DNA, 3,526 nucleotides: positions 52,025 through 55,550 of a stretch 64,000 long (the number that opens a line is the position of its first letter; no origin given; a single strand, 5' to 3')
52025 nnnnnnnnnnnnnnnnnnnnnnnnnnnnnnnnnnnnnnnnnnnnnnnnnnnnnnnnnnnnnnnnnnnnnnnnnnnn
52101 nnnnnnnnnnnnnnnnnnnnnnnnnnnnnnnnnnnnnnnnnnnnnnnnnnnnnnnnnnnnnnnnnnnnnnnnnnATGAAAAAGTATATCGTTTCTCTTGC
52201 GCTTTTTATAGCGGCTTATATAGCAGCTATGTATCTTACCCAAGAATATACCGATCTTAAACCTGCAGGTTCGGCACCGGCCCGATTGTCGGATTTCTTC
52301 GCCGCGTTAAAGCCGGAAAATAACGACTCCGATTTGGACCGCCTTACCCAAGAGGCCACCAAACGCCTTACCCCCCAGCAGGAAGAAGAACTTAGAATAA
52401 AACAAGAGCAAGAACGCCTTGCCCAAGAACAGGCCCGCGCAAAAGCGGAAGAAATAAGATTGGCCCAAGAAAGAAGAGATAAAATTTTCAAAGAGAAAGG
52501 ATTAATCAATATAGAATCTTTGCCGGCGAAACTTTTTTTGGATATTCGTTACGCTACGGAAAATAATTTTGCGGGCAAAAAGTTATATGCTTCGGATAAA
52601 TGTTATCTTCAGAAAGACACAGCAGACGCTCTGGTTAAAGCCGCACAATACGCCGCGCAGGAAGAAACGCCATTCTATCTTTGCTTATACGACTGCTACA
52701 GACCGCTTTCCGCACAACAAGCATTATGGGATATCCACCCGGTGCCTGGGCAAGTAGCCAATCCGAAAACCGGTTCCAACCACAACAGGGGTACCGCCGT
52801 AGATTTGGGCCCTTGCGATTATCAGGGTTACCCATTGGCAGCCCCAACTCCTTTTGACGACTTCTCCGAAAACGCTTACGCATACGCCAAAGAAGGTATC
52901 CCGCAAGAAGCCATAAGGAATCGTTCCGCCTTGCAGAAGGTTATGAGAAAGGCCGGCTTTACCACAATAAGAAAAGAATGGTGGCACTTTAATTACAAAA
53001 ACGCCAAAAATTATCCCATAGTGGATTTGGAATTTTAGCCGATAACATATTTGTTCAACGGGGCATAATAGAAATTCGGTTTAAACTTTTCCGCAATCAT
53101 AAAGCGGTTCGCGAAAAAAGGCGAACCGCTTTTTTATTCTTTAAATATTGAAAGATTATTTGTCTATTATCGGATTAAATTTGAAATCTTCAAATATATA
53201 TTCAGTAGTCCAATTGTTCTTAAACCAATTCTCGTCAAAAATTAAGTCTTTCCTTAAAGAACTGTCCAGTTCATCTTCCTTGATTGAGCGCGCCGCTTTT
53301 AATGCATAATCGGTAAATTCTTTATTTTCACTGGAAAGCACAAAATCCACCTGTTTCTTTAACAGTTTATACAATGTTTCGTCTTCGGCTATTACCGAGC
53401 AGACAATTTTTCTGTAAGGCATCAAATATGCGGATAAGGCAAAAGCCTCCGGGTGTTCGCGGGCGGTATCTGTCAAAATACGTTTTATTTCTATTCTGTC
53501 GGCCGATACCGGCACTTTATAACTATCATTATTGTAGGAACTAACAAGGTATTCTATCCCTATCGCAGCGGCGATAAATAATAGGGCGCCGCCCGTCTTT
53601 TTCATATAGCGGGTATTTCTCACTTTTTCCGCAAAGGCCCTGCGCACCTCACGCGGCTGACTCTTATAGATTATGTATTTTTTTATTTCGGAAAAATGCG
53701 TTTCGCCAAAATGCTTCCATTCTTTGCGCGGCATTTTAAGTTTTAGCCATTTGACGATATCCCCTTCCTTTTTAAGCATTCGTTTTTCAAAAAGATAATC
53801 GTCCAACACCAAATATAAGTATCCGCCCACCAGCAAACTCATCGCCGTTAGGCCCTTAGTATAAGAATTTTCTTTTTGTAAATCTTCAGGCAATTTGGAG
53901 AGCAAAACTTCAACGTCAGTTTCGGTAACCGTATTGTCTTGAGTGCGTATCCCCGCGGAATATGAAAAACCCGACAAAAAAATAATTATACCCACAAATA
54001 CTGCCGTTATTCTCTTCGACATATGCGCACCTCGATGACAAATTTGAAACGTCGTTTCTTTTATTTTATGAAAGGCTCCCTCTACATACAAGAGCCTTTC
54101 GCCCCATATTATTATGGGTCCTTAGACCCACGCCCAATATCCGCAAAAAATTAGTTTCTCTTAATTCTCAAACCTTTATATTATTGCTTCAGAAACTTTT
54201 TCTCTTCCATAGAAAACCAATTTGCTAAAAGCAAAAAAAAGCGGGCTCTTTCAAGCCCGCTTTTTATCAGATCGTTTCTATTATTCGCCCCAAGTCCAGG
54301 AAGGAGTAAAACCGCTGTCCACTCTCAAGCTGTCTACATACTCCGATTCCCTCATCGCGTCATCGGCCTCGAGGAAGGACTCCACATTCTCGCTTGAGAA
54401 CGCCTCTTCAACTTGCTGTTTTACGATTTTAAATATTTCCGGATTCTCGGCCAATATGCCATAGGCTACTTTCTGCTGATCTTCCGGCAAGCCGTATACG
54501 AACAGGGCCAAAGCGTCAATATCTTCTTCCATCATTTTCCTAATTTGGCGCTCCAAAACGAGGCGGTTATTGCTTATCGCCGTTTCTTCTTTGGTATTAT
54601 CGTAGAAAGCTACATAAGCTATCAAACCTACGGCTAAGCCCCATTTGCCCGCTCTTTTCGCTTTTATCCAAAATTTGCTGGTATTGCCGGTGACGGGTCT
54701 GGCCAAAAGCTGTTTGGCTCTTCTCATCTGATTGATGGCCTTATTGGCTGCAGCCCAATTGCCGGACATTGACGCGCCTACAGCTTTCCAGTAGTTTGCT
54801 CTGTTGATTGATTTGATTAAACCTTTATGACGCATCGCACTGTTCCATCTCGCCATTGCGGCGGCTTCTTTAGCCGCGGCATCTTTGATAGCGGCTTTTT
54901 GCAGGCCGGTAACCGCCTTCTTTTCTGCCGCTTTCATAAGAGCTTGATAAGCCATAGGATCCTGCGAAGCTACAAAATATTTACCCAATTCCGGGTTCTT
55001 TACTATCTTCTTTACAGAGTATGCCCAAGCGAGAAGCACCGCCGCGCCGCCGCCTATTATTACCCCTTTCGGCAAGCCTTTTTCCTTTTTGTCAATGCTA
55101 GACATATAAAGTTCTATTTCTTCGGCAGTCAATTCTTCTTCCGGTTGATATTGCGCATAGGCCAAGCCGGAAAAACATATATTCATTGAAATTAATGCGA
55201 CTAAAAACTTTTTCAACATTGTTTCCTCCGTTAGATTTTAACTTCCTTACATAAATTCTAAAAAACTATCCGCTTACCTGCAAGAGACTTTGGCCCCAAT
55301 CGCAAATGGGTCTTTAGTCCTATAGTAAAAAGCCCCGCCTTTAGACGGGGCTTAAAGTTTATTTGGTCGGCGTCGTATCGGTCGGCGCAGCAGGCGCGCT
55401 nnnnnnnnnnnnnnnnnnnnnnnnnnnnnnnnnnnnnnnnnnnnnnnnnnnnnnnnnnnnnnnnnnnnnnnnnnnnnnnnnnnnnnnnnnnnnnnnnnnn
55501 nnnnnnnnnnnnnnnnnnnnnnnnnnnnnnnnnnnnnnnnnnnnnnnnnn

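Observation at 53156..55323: Tandem paralogous membrane proteins, each with its own copy of the composite promoter and its own terminator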

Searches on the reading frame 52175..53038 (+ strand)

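Call 5: search_protein_families(library=pfam, proteins=[window:52175-53038:+], max_evalue=1)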
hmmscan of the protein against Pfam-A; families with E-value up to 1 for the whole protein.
window:52175-53038:+ (287 aa): 4 families
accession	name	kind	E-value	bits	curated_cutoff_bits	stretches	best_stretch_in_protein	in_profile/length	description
PF01427.22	Peptidase_M15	-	4.1e-33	115.3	27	1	107-278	2-188/199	D-ala-D-ala dipeptidase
PF02557.22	VanY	-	0.00013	22.2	25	1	144-275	3-130/132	D-alanyl-D-alanine carboxypeptidase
PF13539.11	Peptidase_M15_4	-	0.013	16.5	25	1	197-262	3-53/70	D-alanyl-D-alanine carboxypeptidase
PF20273.3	E2-E1mid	-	0.21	12.1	27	1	224-269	35-78/118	Domain observed between E2 and E1 domains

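Call 6: search_protein_families(library=ncbifam, proteins=[window:52175-53038:+], max_evalue=1)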
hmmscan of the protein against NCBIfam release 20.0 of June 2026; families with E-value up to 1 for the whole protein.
window:52175-53038:+ (287 aa): 4 families
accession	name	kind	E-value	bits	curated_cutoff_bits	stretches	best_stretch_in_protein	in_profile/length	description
NF007557.0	PRK10178.1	equivalog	2.6e-50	170.7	176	1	107-284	4-178/188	D-alanyl-D-alanine dipeptidase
NF033115.1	dipept_VanX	equivalog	7.4e-18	65.1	320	2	200-277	111-188/199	D-Ala-D-Ala dipeptidase VanX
NF000380.1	vanXY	equivalog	0.0011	18.5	250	1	138-275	25-157/179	D,D-carboxypeptidase/D,D-dipeptidase VanXY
TIGR00998.1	8a0101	subfamily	0.11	11.4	390.8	1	25-118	60-150/334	EmrA/EmrK family multidrug efflux transporter periplasmic adaptor subunit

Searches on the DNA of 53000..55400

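Call 100: search_rna_families(source=window, start=53000, end=55400, threshold=evalue, max_evalue=1)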
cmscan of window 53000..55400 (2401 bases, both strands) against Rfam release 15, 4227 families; matches with E-value up to 1: 4.
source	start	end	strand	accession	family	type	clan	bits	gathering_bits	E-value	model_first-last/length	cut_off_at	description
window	54143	54267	+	RF04184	BTnc060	Gene; sRNA;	-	28.9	228.9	0.067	1-213/213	no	Bacteroides sRNA BTnc060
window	53101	53171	-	RF02844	RefA9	Gene; antisense;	-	25.8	49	0.4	1-64/64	no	Enterococcus sRNA A9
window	55329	55400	-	RF01393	isrJ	Gene; sRNA;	-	24.8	37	0.094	1-75/75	no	isrJ Hfq binding RNA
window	54087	54269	-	RF02909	rli117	Gene; sRNA;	-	16.9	87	0.3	1-272/272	no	Listeria sRNA rli117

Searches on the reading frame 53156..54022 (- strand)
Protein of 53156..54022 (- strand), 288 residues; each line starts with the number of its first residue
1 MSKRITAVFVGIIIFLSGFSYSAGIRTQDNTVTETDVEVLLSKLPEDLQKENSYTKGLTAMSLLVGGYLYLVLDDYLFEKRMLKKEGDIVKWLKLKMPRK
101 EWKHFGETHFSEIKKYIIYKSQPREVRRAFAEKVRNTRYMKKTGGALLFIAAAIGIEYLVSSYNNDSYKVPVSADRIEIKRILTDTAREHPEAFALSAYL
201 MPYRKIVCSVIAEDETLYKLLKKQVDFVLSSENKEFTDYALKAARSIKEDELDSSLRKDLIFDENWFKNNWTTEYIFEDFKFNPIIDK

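Call 5: search_protein_families(library=pfam, proteins=[window:53156-54022:-], max_evalue=1)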
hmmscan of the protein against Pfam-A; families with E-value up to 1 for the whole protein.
window:53156-54022:- (288 aa): 1 family
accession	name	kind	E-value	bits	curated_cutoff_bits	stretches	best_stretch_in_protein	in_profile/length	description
PF22618.1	RskA_N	-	0.51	11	27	0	123-138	29-44/48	Anti-sigma-K factor RskA, N-terminal domain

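Call 6: search_protein_families(library=ncbifam, proteins=[window:53156-54022:-], max_evalue=1)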
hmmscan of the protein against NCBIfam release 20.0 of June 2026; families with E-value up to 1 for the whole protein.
window:53156-54022:- (288 aa): 0 families

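Call 12: find_homologous_proteins(query=window:53156-54022:-)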
Query window:53156-54022:- (288 aa): 6 proteins with E <= 0.001 among 1447 candidates.
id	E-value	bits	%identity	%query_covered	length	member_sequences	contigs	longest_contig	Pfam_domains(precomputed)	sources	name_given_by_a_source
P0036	2.6e-185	632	100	100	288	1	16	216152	-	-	-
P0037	6.6e-185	631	100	100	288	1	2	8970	-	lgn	-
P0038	1.0e-184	630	100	100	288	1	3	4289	-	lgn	-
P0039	2.6e-184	629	100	100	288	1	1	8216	-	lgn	-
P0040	1.3e-111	390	62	99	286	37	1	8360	-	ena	-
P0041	1.4e-88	315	54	95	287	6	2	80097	-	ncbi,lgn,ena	-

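Call 96: search_protein_families(library=phrogs, proteins=[window:53156-54022:-], max_evalue=0.01)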
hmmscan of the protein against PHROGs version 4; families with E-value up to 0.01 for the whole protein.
window:53156-54022:- (288 aa): 1 family
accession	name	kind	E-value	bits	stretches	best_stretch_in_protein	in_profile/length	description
phrog_30104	-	unknown function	0.0021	19.6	0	200-241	43-84/86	-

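Call 97: search_protein_families(library=padloc, proteins=[window:53156-54022:-], max_evalue=0.01)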
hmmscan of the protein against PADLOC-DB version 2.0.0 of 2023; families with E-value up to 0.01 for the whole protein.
window:53156-54022:- (288 aa): 1 family
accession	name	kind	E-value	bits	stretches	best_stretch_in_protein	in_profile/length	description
PDLC03637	MTase_III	-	0.0063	13.2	0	169-274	20-126/513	Type III methyltransferase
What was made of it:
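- On Phage (PHROGs) or defence (PADLOC) families: Only hits at E=0.002-0.006 with no qualifying stretch (calls 96, 97).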
